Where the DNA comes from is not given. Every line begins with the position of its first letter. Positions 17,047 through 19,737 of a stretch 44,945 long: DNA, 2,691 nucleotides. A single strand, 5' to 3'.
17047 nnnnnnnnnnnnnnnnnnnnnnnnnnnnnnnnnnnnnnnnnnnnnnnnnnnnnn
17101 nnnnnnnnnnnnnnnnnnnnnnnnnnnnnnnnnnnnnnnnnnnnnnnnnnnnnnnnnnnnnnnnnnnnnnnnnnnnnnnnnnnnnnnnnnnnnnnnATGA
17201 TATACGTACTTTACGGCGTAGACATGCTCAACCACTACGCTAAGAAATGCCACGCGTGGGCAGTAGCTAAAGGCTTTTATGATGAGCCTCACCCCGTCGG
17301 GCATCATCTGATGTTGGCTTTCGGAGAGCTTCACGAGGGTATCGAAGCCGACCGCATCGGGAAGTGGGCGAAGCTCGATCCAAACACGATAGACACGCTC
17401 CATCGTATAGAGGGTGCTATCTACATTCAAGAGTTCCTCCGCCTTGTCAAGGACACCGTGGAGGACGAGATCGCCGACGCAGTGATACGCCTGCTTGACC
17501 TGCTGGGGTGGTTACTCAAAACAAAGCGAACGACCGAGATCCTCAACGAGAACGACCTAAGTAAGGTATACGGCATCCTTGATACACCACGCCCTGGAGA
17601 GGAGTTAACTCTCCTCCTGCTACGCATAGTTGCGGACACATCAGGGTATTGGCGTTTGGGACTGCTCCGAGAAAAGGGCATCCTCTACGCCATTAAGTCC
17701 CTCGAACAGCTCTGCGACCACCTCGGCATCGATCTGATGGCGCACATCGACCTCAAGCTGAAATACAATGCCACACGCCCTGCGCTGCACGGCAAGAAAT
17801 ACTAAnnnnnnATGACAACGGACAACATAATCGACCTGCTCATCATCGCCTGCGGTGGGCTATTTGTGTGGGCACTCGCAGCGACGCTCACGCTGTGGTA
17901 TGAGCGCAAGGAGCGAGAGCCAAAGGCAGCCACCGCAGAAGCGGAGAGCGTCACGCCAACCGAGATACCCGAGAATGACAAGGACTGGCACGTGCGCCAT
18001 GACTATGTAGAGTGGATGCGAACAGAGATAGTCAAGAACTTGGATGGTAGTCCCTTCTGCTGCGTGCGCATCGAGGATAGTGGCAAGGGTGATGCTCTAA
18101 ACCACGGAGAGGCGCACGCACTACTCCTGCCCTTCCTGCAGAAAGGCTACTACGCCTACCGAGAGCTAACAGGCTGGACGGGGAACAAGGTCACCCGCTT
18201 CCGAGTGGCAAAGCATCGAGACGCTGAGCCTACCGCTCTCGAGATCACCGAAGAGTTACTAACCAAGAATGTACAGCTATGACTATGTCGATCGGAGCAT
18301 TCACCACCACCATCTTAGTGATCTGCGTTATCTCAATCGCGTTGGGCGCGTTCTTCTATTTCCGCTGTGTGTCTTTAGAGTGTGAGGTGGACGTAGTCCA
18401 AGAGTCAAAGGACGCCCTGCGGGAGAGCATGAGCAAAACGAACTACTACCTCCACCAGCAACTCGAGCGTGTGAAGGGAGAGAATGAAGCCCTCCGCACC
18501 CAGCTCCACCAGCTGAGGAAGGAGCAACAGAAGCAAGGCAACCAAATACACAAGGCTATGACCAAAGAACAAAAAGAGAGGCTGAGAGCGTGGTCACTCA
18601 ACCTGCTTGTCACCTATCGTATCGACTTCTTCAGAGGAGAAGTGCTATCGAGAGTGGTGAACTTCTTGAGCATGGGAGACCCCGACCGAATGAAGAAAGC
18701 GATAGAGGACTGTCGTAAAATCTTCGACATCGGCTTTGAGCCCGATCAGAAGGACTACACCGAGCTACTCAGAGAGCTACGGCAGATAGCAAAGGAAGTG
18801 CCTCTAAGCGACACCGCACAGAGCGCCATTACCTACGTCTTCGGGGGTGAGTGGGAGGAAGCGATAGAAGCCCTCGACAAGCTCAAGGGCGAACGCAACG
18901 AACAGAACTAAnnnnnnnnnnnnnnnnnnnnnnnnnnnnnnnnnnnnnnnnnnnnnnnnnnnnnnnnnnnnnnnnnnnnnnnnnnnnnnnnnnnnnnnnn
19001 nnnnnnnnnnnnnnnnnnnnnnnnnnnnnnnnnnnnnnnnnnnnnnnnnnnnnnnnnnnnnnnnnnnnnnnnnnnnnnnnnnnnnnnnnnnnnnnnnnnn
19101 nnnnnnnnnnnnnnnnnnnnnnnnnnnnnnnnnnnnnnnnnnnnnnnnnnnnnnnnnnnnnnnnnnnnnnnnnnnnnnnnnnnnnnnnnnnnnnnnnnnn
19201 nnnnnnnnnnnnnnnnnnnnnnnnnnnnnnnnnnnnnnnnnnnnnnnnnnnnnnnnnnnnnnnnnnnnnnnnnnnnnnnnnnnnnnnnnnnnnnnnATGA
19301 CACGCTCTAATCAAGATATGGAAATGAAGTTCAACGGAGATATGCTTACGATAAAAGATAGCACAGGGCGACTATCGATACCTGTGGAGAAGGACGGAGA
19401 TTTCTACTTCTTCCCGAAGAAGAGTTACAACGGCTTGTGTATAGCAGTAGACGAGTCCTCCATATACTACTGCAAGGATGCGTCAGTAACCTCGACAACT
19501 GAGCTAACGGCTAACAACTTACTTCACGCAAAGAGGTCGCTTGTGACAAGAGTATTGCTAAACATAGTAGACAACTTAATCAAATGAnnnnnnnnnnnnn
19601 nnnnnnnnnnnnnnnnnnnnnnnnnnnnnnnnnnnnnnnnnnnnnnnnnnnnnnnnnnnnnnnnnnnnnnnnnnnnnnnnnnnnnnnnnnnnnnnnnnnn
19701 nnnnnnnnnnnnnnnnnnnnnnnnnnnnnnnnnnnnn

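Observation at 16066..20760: Opposite-strand 11-gene accessory island inserted inside the head-gene operon (MazG-like, DEDDh exonuclease, lipoprotein, membrane proteins, small unknowns).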

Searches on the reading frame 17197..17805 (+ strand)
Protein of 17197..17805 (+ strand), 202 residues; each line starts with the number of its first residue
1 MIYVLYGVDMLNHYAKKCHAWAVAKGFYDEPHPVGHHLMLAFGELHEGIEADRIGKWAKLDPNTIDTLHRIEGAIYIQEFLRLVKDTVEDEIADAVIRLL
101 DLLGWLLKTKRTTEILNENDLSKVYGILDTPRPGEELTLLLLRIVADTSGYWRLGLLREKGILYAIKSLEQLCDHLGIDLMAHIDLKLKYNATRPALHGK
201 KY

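Call 5: search_protein_families(library=pfam, proteins=[window:17197-17805:+], max_evalue=0.1)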
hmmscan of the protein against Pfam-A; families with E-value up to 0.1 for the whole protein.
window:17197-17805:+ (202 aa): 0 families

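Call 6: search_protein_families(library=phrogs, proteins=[window:17197-17805:+], max_evalue=0.1)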
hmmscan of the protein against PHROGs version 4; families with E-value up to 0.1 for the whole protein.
window:17197-17805:+ (202 aa): 4 families
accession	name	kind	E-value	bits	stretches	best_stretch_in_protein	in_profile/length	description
phrog_9236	-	other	8e-35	121.4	1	11-202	6-191/191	pyrophosphatase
phrog_3301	-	other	1.9e-15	58.2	2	9-103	48-139/169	pyrophosphatase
phrog_5658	-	other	6.8e-08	33.2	1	89-195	370-406/421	pyrophosphatase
phrog_13680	-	unknown function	0.045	15.2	0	75-119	56-100/104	-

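Call 28: search_solved_structures(query=window:17197-17805:+, max_evalue=1, show_alignments=1)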
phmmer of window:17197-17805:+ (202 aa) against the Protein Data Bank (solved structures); distinct sequences matched with E-value up to 1: 0.

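Call 33: search_protein_families(library=ncbifam, proteins=[window:17197-17805:+], max_evalue=0.1)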
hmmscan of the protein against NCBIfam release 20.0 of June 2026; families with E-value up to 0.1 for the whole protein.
window:17197-17805:+ (202 aa): 0 families

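Call 34: search_protein_families(library=padloc, proteins=[window:17197-17805:+], max_evalue=0.1)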
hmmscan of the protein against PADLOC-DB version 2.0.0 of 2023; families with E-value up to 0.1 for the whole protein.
window:17197-17805:+ (202 aa): 0 families

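Call 60: search_solved_structures(query=A4, max_evalue=10, show_alignments=2)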
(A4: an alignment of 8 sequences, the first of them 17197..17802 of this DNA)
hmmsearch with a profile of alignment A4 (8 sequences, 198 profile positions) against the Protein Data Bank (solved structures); distinct sequences matched with E-value up to 10: 1.
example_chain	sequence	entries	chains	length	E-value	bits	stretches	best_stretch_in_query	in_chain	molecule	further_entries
4qgp_A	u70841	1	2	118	0.38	13.8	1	81-119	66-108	pyrophosphatase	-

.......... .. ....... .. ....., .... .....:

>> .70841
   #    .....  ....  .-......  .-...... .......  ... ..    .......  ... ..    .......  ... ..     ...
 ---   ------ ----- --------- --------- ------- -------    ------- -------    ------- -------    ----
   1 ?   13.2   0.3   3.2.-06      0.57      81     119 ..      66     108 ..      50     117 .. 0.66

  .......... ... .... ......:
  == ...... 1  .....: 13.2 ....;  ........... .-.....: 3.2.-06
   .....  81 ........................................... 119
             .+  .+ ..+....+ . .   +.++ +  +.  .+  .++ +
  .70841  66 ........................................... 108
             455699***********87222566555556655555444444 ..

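Call 71: search_protein_representatives(protein=window:17197-17805:+)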
Query: 202 residues. Proteins with E-value up to 0.001 (for the whole library): 2420; up to 1e-10: 890; up to 1e-30: 7. The best 150 are listed.
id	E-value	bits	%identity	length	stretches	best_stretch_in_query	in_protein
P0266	1.3e-68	246.9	64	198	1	1-202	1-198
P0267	7.3e-43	162.8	51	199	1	13-202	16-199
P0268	6.7e-40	153.1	54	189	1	15-202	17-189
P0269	4.1e-39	150.6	46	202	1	2-196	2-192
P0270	1.6e-37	145.4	55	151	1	5-153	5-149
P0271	5.2e-35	137.2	71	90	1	1-90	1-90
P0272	3.6e-34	134.4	46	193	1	5-202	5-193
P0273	1.7e-29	119.2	60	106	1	12-104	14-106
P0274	6.1e-28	114.1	43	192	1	9-202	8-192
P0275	1.5e-26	109.6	42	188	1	14-202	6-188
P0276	1.6e-23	99.7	62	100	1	1-76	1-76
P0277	9.6e-23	97.1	59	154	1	15-111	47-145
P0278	1.1e-22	96.9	42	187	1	11-202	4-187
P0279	1.6e-22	96.4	43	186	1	11-202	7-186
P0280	2.3e-22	95.9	61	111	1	1-79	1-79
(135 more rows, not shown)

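Call 73: search_protein_families(library=pfam, alignment_id=A5, max_evalue=0.01)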
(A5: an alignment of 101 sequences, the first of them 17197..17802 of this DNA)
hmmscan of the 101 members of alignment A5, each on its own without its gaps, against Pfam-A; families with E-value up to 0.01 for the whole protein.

A. member 1, window:17197-17802:+ (202 aa): 0 families

B. families by the number of members that match (of 101 scanned): 3 families
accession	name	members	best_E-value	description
PF12643.12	MazG-like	10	9.9e-09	MazG-like family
PF05713.17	MobC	1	0.00094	Bacterial mobilisation protein (MobC)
PF09661.15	DUF2398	1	0.0083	Protein of unknown function (DUF2398)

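Call 74: search_solved_structures(query=A5, max_evalue=1, show_alignments=2)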
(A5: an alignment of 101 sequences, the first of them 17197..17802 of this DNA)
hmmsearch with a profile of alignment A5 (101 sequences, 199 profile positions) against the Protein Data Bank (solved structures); distinct sequences matched with E-value up to 1: 8.
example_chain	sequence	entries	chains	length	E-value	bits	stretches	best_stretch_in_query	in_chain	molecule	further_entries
6sqw_A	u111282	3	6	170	0.065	16.1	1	146-190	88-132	dCTP pyrophosphatase 1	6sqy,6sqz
2a3q_A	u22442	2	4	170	0.066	16.1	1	146-190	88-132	hypothetical protein | Protein RS21-C6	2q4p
4qgp_A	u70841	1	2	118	0.11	15.5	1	80-118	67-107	pyrophosphatase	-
2yxh_A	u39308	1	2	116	0.11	15.4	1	14-59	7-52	MazG-related protein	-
2q5z_A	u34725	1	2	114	0.22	14.4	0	28-55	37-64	Hypothetical protein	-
7mu5_A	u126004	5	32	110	0.31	13.9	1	146-186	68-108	dCTP pyrophosphatase 1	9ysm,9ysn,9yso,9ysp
2q73_A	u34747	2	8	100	0.4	13.6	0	28-55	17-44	Hypothetical protein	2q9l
2oie_A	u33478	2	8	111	0.83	12.5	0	146-183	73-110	RS21-C6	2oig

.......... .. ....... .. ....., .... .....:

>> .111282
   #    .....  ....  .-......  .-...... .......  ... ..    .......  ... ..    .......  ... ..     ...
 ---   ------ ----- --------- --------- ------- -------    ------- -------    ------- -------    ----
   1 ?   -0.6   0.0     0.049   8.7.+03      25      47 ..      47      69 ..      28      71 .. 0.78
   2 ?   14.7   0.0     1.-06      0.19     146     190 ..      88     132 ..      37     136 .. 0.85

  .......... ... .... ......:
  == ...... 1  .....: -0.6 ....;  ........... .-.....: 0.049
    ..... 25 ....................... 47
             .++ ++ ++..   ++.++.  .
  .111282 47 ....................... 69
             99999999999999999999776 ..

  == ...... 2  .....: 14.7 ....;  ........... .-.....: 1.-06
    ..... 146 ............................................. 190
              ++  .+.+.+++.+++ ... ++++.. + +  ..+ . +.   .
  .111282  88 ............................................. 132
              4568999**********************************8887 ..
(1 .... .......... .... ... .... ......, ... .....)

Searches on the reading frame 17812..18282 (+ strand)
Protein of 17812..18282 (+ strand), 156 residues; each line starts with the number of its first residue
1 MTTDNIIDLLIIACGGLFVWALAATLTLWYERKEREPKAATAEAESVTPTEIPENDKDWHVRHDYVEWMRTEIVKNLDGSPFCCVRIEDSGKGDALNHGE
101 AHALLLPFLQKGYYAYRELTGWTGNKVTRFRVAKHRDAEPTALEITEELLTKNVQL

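Call 5: search_protein_families(library=pfam, proteins=[window:17812-18282:+], max_evalue=0.1)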
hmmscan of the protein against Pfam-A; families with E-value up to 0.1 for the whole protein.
window:17812-18282:+ (156 aa): 0 families

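Call 6: search_protein_families(library=phrogs, proteins=[window:17812-18282:+], max_evalue=0.1)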
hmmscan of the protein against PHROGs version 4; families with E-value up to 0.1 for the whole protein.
window:17812-18282:+ (156 aa): 0 families

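Call 33: search_protein_families(library=ncbifam, proteins=[window:17812-18282:+], max_evalue=0.1)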
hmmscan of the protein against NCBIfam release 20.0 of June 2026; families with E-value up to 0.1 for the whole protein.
window:17812-18282:+ (156 aa): 0 families

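Call 34: search_protein_families(library=padloc, proteins=[window:17812-18282:+], max_evalue=0.1)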
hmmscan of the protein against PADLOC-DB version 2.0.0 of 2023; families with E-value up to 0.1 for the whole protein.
window:17812-18282:+ (156 aa): 0 families

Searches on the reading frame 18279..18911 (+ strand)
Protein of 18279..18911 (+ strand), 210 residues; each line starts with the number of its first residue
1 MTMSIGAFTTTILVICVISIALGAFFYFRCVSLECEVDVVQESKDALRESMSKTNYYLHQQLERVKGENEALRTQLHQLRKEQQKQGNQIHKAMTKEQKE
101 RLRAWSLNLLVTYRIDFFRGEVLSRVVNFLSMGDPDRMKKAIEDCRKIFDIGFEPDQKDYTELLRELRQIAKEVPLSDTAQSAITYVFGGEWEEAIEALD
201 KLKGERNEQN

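Call 5: search_protein_families(library=pfam, proteins=[window:18279-18911:+], max_evalue=0.1)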
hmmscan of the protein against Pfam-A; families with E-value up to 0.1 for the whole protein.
window:18279-18911:+ (210 aa): 14 families
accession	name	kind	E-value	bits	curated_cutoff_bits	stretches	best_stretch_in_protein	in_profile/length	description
PF23735.1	KIF9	-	0.001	19.7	31.9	1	39-104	19-86/140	Kinesin-like protein KIF9 domain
PF07407.17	Seadorna_VP6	-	0.0011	18.5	27.2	1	57-180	13-142/399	Seadornavirus VP6 protein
PF07739.18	TipAS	-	0.0023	18.8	23.8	0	44-105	12-73/117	TipAS antibiotic-recognition domain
PF16740.10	SKA2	-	0.011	16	30.1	1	51-98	37-83/110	Spindle and kinetochore-associated protein 2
PF19745.5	FUT8_N_cat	-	0.012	14.9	27.6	1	20-102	18-91/499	Alpha-(1,6)-fucosyltransferase N- and catalytic domains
PF13174.12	TPR_6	-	0.015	16.3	26.3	0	183-203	7-27/33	Tetratricopeptide repeat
PF09726.14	Macoilin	-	0.015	14.4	32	1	44-102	403-460/671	Macoilin family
PF13428.12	TPR_14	-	0.028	15.6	23.5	0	183-202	8-27/44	Tetratricopeptide repeat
PF15035.11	Rootletin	-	0.037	14.5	36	1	49-101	86-138/188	Ciliary rootlet component, centrosome cohesion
PF05917.16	DUF874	-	0.041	13.4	21.9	1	35-103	146-215/398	Helicobacter pylori protein of unknown function (DUF874)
PF11727.13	ISG65-75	-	0.05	13.3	25.1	0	38-93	45-101/281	Invariant surface glycoprotein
PF08286.16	Spc24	-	0.057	14.1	25.3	0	46-102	4-55/109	Spc24 subunit of Ndc80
PF03013.19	Pyr_excise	-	0.065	14.1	23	0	51-93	36-78/81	Pyrimidine dimer DNA glycosylase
PF06783.16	UPF0239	-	0.072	13.8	25.4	0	22-85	27-86/88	Uncharacterised protein family (UPF0239)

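Call 6: search_protein_families(library=phrogs, proteins=[window:18279-18911:+], max_evalue=0.1)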
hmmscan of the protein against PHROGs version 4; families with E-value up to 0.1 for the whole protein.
window:18279-18911:+ (210 aa): 10 families
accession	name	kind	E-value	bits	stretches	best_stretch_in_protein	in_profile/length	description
phrog_89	-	lysis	2.5e-05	25.3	1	12-106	5-101/143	Rz-like spanin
phrog_3671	-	unknown function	0.0036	18.5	1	47-96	41-79/87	-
phrog_2975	-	lysis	0.0066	17.5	1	10-102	8-96/136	Rz-like spanin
phrog_9841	-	lysis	0.0091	17.2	1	29-98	28-98/120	Rz-like spanin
phrog_739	-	lysis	0.014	16.6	1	8-97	7-92/122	Rz-like spanin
phrog_1009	-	unknown function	0.036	15.1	1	4-99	10-101/103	-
phrog_28420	-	tail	0.036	13.1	1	53-142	810-895/906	tail length tape measure protein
phrog_6631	-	unknown function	0.05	14.1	1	32-99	64-131/251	-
phrog_5218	-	unknown function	0.07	12.1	1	41-162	46-104/1599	-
phrog_1047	-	tail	0.079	11.9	0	136-174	26-65/1251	tail associated lysin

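Call 33: search_protein_families(library=ncbifam, proteins=[window:18279-18911:+], max_evalue=0.1)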
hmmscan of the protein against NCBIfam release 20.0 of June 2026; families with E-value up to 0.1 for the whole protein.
window:18279-18911:+ (210 aa): 8 families
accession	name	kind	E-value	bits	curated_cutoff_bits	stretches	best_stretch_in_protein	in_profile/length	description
NF038305.1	HpsJ_fam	subfamily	0.00084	19.3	60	1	13-104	78-169/234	HpsJ family protein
NF041844.1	lipo_RadB_fam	equivalog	0.0038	17.3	70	1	15-99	10-89/180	RadB family lipoprotein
TIGR03752.1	conj_TIGR03752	hypoth_equivalog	0.0096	15.2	241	1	43-100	57-113/471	TIGR03752 family integrating conjugative element protein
TIGR04402.2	mob_CxxC_CxxC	subfamily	0.012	15.8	70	1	14-103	59-148/180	mobilome CxxCx(11)CxxC protein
NF008173.0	PRK10920.1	equivalog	0.013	14.6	313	1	56-102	56-101/390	uroporphyrinogen-III C-methyltransferase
TIGR02449.1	TIGR02449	hypoth_equivalog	0.014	15.7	55.4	1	58-84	12-38/65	TIGR02449 family protein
TIGR03495.1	phage_LysB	equivalog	0.018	15.3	92.75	1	25-106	16-98/135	Rz-like lysis system protein LysB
NF038025.1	dapto_LiaX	exception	0.051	12.3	350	1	36-93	124-182/512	daptomycin-sensing surface protein LiaX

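Call 34: search_protein_families(library=padloc, proteins=[window:18279-18911:+], max_evalue=0.1)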
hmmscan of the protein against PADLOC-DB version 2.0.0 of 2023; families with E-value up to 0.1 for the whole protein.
window:18279-18911:+ (210 aa): 5 families
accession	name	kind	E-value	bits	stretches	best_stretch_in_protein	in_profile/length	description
PDLC00553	JetC2|JetC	-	0.0014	14.5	1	40-185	911-1045/1361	DUF3584 domain; MukB-like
PDLC03860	LmuB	-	0.0064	13.1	1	41-97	371-429/565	-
PDLC00638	ZorA2|ZorA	-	0.027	11.2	1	40-103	364-427/545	MotA/ExbB/TolQ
PDLC03843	LeoC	-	0.07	11.3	1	40-126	108-194/207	-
PDLC03841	LeoBC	-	0.084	10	0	40-97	514-567/601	-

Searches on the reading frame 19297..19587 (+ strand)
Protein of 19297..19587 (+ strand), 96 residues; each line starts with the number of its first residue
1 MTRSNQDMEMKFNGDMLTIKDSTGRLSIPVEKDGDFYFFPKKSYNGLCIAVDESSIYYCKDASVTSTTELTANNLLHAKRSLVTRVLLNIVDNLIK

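Call 5: search_protein_families(library=pfam, proteins=[window:19297-19587:+], max_evalue=0.1)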
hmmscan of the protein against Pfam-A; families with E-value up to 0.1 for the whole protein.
window:19297-19587:+ (96 aa): 0 families

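Call 6: search_protein_families(library=phrogs, proteins=[window:19297-19587:+], max_evalue=0.1)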
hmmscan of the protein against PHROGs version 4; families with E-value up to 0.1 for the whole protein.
window:19297-19587:+ (96 aa): 2 families
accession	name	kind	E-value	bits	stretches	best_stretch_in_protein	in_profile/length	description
phrog_16797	-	unknown function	0.042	14.8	1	19-64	47-91/177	-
phrog_22429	-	unknown function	0.063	14.6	0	51-86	26-61/89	-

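Call 33: search_protein_families(library=ncbifam, proteins=[window:19297-19587:+], max_evalue=0.1)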
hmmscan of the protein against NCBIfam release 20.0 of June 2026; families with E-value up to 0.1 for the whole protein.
window:19297-19587:+ (96 aa): 0 families

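Call 34: search_protein_families(library=padloc, proteins=[window:19297-19587:+], max_evalue=0.1)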
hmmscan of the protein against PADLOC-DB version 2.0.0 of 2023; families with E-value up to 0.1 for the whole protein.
window:19297-19587:+ (96 aa): 0 families
